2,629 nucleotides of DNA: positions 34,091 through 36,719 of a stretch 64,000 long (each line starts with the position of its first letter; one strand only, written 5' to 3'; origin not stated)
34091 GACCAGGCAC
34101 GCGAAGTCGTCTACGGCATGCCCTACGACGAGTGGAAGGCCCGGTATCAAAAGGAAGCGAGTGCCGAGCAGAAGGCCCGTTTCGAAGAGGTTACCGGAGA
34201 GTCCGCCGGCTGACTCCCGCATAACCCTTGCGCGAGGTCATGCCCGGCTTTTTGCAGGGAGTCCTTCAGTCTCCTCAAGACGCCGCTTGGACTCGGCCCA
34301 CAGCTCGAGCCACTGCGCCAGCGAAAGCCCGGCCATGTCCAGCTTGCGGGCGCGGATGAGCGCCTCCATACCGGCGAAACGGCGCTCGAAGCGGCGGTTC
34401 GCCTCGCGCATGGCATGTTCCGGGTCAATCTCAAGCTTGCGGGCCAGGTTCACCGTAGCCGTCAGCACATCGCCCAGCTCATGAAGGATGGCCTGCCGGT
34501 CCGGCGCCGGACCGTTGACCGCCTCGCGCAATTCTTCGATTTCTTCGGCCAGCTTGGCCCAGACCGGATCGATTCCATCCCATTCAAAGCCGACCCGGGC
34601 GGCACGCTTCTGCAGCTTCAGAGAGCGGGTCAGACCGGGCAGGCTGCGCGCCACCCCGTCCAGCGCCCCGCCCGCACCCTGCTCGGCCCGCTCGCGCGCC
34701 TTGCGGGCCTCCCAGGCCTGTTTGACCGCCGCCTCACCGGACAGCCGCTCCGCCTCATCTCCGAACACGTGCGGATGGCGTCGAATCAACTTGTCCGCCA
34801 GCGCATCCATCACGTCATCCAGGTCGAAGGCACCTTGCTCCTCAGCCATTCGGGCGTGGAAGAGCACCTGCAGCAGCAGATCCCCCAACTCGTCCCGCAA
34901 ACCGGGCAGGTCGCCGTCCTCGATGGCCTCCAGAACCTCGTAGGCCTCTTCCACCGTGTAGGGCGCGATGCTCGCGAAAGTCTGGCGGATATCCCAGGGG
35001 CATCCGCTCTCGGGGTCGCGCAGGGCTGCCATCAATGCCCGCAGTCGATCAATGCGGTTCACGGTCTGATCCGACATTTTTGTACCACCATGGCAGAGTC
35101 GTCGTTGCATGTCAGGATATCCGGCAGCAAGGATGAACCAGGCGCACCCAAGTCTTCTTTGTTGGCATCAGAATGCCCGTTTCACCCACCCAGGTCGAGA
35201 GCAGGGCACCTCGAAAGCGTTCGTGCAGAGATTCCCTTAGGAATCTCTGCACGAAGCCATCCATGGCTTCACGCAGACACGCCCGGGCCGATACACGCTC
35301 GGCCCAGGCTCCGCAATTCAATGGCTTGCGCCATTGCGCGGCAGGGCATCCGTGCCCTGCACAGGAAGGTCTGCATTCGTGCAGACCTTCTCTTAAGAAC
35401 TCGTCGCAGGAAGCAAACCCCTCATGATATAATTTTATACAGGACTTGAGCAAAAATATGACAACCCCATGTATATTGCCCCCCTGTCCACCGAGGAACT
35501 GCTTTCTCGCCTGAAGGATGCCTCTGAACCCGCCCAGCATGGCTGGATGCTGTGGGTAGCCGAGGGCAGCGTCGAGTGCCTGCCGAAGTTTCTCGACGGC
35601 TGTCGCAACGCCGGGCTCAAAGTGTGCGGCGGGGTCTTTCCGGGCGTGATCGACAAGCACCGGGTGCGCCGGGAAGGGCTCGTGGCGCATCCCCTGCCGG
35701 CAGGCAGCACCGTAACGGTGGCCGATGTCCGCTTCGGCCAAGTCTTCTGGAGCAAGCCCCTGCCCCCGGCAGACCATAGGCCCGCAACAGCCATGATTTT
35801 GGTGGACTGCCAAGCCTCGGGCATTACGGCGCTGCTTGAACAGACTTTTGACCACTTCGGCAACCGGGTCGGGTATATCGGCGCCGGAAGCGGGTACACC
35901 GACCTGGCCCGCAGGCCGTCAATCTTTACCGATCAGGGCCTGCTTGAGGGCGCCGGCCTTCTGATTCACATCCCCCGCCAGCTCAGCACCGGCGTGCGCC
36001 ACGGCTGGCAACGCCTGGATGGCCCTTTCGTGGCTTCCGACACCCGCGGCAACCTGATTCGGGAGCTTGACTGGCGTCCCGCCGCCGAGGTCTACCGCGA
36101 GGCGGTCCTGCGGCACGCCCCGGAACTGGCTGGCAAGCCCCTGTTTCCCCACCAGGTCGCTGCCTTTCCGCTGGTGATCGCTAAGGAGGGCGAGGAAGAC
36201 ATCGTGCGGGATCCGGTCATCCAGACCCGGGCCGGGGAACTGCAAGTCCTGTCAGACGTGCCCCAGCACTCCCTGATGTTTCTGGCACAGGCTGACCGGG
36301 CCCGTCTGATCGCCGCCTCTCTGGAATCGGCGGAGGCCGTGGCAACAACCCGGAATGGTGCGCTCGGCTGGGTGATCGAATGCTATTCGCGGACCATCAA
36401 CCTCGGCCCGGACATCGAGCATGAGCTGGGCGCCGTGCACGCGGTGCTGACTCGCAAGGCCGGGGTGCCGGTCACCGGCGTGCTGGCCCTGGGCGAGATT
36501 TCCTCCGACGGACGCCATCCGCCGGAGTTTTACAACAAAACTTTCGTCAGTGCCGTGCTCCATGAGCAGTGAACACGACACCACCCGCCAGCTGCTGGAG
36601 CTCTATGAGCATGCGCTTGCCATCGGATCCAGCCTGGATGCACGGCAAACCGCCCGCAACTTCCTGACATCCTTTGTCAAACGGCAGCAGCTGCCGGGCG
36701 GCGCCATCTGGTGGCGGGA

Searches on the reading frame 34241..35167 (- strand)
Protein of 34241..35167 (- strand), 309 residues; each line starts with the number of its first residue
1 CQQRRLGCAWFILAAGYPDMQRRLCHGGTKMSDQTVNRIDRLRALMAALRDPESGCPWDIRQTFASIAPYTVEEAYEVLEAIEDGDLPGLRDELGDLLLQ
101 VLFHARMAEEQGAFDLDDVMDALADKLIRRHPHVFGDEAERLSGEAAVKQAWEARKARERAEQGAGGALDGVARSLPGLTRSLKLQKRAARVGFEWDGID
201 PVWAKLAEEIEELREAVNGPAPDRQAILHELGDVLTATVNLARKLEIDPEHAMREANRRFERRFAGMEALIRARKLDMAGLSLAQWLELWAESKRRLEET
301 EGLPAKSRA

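Call 106: search_protein_families(library=pfam, proteins=[window:34241-35167:-], max_evalue=0.00001)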
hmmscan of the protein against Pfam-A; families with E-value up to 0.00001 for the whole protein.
window:34241-35167:- (309 aa): 2 families
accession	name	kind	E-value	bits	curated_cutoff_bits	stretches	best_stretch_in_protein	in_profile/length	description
PF03819.22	MazG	-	2.4e-39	133.9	22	2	62-135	1-74/74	MazG nucleotide pyrophosphohydrolase domain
PF01503.22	PRA-PH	-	6.7e-13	49.3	21.3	0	203-259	31-85/86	Phosphoribosyl-ATP pyrophosphohydrolase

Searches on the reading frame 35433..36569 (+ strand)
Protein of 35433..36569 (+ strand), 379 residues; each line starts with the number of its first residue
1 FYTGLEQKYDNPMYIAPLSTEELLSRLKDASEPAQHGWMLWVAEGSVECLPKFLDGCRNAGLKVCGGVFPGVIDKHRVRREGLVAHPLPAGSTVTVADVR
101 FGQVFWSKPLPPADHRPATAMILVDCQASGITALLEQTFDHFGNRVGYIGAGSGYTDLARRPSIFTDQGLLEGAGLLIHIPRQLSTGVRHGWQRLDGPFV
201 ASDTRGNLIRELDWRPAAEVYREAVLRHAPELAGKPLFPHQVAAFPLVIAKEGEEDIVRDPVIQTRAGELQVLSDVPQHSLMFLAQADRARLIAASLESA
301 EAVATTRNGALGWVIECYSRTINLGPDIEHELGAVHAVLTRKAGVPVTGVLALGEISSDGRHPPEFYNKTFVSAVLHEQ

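Call 106: search_protein_families(library=pfam, proteins=[window:35433-36569:+], max_evalue=0.00001)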
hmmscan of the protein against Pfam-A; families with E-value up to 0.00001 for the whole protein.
window:35433-36569:+ (379 aa): 2 families
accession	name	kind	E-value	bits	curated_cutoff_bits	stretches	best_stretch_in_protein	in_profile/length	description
PF10442.14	FIST_C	-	2.7e-17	63.6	28.5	1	217-357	1-130/131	FIST C domain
PF08495.15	FIST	-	5.2e-10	40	23.2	1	61-215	26-189/189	FIST N domain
